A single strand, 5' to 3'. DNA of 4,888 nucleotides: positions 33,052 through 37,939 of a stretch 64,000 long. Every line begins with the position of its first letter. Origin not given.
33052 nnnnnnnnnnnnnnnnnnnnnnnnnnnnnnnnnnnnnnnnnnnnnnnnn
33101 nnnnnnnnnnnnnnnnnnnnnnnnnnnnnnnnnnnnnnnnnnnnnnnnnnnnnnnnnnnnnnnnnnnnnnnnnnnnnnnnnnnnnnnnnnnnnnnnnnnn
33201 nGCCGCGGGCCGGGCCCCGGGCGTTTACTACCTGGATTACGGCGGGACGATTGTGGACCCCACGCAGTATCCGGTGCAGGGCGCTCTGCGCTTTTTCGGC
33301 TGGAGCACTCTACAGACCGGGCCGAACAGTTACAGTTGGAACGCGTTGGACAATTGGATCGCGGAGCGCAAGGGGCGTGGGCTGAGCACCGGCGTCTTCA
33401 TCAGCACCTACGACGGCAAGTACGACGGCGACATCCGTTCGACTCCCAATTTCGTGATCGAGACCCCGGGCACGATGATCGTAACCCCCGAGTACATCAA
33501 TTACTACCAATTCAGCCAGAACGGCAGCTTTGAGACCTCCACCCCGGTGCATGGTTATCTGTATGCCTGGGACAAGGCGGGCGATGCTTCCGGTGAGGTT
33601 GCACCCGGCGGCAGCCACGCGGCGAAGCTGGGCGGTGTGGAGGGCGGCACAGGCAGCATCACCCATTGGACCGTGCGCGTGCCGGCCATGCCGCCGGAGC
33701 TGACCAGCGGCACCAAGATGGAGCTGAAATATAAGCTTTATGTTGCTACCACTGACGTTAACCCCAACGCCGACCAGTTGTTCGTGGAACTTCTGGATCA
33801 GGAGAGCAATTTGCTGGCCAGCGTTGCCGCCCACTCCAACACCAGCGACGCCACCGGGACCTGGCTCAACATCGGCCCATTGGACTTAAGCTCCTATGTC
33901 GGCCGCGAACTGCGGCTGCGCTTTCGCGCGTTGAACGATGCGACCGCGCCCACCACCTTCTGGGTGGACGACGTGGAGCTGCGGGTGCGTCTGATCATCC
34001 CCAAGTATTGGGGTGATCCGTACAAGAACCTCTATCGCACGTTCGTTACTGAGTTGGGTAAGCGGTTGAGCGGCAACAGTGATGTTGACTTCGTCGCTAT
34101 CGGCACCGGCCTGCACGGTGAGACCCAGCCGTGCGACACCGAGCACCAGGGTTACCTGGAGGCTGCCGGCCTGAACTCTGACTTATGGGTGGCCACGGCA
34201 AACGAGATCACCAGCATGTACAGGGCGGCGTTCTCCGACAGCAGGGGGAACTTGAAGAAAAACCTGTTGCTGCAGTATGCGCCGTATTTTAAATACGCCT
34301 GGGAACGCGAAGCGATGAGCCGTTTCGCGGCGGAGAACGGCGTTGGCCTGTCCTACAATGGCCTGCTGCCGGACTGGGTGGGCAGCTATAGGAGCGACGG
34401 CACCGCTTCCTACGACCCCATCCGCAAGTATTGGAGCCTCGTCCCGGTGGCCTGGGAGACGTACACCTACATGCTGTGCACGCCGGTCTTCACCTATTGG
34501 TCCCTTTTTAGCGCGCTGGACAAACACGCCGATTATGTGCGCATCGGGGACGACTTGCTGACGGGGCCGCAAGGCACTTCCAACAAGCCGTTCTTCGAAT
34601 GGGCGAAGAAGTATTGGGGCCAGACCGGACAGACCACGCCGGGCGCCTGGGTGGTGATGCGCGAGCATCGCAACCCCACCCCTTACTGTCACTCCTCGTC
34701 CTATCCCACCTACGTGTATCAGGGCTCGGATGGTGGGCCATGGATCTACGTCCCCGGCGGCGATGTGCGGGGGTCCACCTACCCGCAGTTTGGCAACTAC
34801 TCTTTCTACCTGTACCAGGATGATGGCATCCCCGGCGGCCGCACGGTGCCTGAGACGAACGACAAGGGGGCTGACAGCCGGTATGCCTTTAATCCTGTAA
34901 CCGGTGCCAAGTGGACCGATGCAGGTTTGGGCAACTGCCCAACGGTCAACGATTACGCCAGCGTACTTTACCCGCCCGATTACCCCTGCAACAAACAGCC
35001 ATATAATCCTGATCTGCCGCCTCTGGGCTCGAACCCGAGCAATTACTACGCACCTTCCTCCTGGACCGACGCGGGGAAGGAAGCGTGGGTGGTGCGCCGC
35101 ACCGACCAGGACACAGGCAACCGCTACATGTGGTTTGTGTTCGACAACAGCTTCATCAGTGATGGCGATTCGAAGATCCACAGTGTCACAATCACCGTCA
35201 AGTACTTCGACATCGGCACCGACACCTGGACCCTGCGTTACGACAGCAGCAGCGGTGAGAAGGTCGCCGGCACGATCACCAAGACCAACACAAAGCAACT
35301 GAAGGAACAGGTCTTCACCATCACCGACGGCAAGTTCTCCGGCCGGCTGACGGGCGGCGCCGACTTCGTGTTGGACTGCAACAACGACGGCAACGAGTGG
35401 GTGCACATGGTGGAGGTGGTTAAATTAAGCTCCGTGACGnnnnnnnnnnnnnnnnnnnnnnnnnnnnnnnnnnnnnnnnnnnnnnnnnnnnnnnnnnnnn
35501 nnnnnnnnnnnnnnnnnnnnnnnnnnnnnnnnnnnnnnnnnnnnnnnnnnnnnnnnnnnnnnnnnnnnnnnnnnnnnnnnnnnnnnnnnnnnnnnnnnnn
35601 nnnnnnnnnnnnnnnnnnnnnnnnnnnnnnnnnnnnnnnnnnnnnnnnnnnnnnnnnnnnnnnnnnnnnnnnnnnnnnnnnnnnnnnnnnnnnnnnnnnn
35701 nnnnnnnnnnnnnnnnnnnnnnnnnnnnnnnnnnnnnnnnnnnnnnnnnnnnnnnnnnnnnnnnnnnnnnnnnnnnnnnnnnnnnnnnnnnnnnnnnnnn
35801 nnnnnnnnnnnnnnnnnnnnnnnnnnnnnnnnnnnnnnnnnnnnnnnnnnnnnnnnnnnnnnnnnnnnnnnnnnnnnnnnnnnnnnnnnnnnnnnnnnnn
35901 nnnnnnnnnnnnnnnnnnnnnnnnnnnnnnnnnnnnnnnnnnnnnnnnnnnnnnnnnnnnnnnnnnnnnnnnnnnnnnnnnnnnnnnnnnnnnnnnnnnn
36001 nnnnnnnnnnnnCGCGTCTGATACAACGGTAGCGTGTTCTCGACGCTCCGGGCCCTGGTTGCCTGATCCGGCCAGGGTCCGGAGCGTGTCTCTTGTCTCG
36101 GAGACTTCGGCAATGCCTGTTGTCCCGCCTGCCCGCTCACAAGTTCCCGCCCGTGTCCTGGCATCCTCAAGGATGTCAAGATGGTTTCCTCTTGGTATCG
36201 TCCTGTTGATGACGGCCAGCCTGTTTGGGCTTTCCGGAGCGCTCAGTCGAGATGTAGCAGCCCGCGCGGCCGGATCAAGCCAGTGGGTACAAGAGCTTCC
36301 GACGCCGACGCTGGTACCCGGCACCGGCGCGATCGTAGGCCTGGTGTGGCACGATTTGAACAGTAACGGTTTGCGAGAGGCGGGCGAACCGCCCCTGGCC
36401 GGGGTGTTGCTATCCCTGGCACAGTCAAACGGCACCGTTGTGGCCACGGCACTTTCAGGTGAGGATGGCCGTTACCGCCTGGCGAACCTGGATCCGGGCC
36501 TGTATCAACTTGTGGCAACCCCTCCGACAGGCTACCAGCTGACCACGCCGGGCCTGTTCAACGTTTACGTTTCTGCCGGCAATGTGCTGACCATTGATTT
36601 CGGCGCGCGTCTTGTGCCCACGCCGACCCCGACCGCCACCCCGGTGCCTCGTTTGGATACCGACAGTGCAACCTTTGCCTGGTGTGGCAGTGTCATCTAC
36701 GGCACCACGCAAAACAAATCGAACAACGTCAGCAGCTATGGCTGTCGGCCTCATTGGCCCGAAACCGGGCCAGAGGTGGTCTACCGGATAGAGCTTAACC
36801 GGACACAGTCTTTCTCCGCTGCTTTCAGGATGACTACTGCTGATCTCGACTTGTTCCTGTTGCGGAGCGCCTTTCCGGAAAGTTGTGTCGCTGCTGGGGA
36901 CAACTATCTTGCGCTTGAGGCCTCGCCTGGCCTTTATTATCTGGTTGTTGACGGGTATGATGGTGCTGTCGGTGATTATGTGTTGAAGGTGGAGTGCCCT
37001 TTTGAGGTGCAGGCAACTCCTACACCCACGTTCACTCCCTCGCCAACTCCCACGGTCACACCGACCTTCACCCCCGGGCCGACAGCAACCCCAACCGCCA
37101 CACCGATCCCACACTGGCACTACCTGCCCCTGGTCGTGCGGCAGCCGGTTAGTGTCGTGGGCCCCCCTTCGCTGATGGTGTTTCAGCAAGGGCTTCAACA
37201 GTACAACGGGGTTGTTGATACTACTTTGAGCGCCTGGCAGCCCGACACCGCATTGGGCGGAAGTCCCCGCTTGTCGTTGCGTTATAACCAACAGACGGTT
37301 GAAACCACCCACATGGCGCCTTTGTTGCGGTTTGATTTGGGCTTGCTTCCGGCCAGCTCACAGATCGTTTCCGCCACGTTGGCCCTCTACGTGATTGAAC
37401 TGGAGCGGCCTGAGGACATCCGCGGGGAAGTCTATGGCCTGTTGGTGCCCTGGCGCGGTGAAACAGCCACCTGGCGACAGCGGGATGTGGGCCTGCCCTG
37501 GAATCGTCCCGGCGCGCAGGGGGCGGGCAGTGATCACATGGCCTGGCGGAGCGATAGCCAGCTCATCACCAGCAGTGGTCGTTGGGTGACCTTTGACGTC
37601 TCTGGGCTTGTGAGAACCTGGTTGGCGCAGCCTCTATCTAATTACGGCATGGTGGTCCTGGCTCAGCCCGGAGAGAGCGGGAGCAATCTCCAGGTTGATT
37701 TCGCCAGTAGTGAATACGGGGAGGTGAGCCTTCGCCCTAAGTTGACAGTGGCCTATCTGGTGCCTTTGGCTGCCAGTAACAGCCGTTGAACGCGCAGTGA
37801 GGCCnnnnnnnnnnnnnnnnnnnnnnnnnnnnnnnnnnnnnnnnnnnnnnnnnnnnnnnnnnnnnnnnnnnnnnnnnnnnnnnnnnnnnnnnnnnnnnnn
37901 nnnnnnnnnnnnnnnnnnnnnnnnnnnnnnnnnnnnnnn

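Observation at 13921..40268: Glycan-assembly cluster embedded among TP-linker proteins: candidate protein O-glycosylation system (Wzy_C-family O-OTase and GT-C enzymes)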

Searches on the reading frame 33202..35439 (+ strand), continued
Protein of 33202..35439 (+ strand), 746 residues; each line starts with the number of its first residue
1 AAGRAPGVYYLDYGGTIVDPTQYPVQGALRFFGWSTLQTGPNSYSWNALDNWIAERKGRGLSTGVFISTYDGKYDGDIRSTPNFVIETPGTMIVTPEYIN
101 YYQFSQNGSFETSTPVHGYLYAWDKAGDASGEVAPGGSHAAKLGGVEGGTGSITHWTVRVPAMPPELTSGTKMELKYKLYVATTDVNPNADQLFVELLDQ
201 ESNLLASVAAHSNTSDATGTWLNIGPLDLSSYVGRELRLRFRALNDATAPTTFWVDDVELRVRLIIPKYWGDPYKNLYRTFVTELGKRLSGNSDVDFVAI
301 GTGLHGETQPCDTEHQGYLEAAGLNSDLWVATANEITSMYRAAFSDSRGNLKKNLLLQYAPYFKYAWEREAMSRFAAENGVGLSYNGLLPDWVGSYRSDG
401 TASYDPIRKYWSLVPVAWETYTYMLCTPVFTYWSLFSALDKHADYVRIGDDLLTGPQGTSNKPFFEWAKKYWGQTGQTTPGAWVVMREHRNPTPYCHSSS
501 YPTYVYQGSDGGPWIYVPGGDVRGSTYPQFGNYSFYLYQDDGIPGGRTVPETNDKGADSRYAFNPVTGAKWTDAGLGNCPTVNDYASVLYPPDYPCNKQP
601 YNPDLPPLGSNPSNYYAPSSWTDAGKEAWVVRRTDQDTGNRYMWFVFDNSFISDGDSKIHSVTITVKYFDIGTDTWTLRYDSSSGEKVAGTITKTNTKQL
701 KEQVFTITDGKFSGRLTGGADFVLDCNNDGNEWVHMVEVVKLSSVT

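Call 52: fold_search(model_id=the predicted structure, library=pdb)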
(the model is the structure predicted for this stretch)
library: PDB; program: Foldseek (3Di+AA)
matches with E <= 10: 1844; with E <= 0.001: 384
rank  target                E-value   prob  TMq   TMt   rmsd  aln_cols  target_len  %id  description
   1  6zps_AAA              1.2e-11  1.00  0.17  0.20  20.7       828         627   11  Structure of Unliganded MgGH51 a-L-Arabinofuranosidase Crystal Type 3 Collected at 2.75 A (released 2020-11-11)
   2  4w8j                  1.2e-08  1.00  0.12  0.09  20.1       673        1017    7  Structure of the full-length insecticidal protein Cry1Ac reveals intriguing details of toxin packaging into in vivo form (released 2014-09-17)
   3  8qpg_TA               1.9e-08  1.00  0.14  0.24  23.1       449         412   10  Turret of Haloferax tailed virus 1 (released 2024-10-09)
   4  9fmt_F                2.4e-08  0.99  0.14  0.15  28.0       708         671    9  Cryo-EM structure of the BcsB hexameric crown from the E. coli cellulose secretion macrocomplex (released 2024-10-16)
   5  4gwm_A                1.9e-07  1.00  0.17  0.22   2.6       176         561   16  Crystal structure of human promeprin beta (released 2012-09-19)
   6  6yg8_D                2.5e-07  0.97  0.14  0.16  28.5       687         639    9  Cryo-EM structure of a BcsB pentamer in the context of an assembled Bcs macrocomplex (released 2021-02-24)
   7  6yg8_B                2.6e-07  0.98  0.14  0.16  28.5       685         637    9  Cryo-EM structure of a BcsB pentamer in the context of an assembled Bcs macrocomplex (released 2021-02-24)
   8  9fmt_C                3.1e-07  0.97  0.14  0.17  27.3       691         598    8  Cryo-EM structure of the BcsB hexameric crown from the E. coli cellulose secretion macrocomplex (released 2024-10-16)
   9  4gwn_A                3.7e-07  1.00  0.16  0.22   3.6       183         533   16  Crystal structure of human mature meprin beta (released 2012-09-19)
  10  7xyc_A                4.2e-07  1.00  0.15  0.19  11.3       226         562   14  CryoEM structure of Klebsiella phage Kp7 type II tail fiber gp52 in vitro (released 2023-06-07)
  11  5w6h_A                5.0e-07  1.00  0.14  0.15   5.4       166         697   11  Crystal structure of Bacteriophage CBA120 tailspike protein 4 enzymatically active domain (TSP4dN, orf213) (released 2018-10-24)
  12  1us2_A                6.0e-07  1.00  0.13  0.18  14.9       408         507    9  Xylanase10C (mutant E385A) from Cellvibrio japonicus in complex with xylopentaose (released 2003-12-18)
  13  2wys_A                6.8e-07  1.00  0.16  0.22  18.8       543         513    8  High resolution crystallographic structure of the Clostridium thermocellum N-terminal endo-1,4-beta-D-xylanase 10B (Xy (released 2010-08-25)
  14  6qfk_A                7.6e-07  1.00  0.14  0.09  28.1       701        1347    6  EngBF DARPin Fusion 4b G10 (released 2019-11-06)
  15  9fmt_E                7.6e-07  0.93  0.13  0.15  28.0       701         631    9  Cryo-EM structure of the BcsB hexameric crown from the E. coli cellulose secretion macrocomplex (released 2024-10-16)
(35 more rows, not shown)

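Call 55: find_encoding_contigs(protein=P0047, flank=10000, max_places=1)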
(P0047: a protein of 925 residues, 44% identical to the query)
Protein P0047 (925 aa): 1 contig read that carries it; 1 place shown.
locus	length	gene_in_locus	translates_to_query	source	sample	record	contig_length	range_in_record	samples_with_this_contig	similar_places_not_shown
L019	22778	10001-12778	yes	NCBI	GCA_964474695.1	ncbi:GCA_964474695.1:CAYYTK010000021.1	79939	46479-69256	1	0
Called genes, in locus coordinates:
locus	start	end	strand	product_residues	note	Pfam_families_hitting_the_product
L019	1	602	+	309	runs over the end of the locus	PF04055:Radical_SAM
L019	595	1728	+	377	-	PF03054:tRNA_Me_trans, PF20259:tRNA_Me_trans_M, PF20258:tRNA_Me_trans_C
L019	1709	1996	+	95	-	-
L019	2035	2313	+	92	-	-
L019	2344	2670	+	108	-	PF12732:YtxH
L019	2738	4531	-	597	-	PF03853:YjeF_N, PF01256:Carb_kinase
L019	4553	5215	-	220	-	-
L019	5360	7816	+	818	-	PF09586:YfhO (faint)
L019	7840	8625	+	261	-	PF00085:Thioredoxin, PF00578:AhpC-TSA (faint), PF04756:OST3_OST6 (faint), PF07449:HyaE (faint), PF08534:Redoxin (faint), PF13098:Thioredoxin_2, PF00085:Thioredoxin, PF13098:Thioredoxin_2 (weak), +4 more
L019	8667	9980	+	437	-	PF05977:MFS_3, PF07690:MFS_1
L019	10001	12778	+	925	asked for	-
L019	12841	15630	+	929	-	-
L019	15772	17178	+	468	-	PF00772:DnaB, PF13481:AAA_25, PF03796:DnaB_C (weak), PF09339:HTH_IclR (weak), PF12802:MarR_2 (faint)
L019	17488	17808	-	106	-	-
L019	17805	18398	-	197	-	-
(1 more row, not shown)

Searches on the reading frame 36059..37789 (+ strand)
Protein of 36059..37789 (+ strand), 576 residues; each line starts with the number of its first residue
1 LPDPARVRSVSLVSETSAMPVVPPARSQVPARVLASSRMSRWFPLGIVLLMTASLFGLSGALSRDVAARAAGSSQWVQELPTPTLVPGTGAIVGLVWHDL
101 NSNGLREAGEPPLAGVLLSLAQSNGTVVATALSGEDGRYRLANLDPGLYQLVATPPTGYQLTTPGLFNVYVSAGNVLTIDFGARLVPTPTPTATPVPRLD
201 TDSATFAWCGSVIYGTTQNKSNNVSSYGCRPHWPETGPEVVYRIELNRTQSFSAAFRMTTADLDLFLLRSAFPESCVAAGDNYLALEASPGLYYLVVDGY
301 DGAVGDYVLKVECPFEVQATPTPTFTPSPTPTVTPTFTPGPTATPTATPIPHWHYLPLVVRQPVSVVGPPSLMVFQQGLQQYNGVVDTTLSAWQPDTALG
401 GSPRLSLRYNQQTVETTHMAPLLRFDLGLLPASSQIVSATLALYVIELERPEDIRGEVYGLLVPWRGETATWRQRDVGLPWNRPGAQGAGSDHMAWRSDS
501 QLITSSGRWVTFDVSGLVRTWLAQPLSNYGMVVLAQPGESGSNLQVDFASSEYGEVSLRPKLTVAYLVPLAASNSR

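Call 4: search_protein_families(library=pfam, proteins=[window:36059-37789:+], max_evalue=0.01)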
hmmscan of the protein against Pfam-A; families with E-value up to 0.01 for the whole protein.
window:36059-37789:+ (576 aa): 6 families
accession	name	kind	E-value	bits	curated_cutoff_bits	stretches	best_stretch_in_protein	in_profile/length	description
PF17210.9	SdrD_B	-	2.5e-16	60.3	29.7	1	95-164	6-75/112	SdrD B-like domain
PF24517.2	CBM96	-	2.8e-10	40.7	26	1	384-564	7-162/164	Carbohydrate-binding module family 96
PF06848.17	Disaggr_repeat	-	4.5e-09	36.7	33.9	1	417-564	26-179/179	Disaggregatase related repeat domain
PF13620.12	CarboxypepD_reg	-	2.9e-07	31.2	32.3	1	111-181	12-79/82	Carboxypeptidase regulatory-like domain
PF17802.7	SpaA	-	1.7e-06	28.5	23.1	1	108-176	11-82/91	Prealbumin-like fold domain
PF00688.24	TGFb_propeptide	-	7.1e-06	26.3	25.8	1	417-545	105-220/242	TGF-beta propeptide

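Call 16: search_protein_families(library=ncbifam, proteins=[window:36059-37789:+], max_evalue=0.01)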
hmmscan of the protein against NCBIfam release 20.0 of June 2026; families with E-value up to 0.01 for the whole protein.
window:36059-37789:+ (576 aa): 5 families
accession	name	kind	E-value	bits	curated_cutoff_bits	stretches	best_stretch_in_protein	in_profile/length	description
NF033679.1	DNRLRE_dom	domain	2.6e-24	86.2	34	1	387-564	2-163/164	DNRLRE domain-containing protein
NF012181.0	MSCRAMM_SdrD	exception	2e-09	35.5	2500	1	95-163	687-755/1379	MSCRAMM family adhesin SdrD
NF052345.1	S_layer_anammox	exception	5.9e-09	33.9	1400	1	76-205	1299-1415/1596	Kustd1514 family S-layer glycoprotein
NF000535.3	MSCRAMM_SdrC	exception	5.7e-07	27.9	1700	1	95-162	613-680/963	MSCRAMM family adhesin SdrC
NF033186.1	internalin_K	exception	0.004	15.7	1100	1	318-371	507-558/604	class 1 internalin InlK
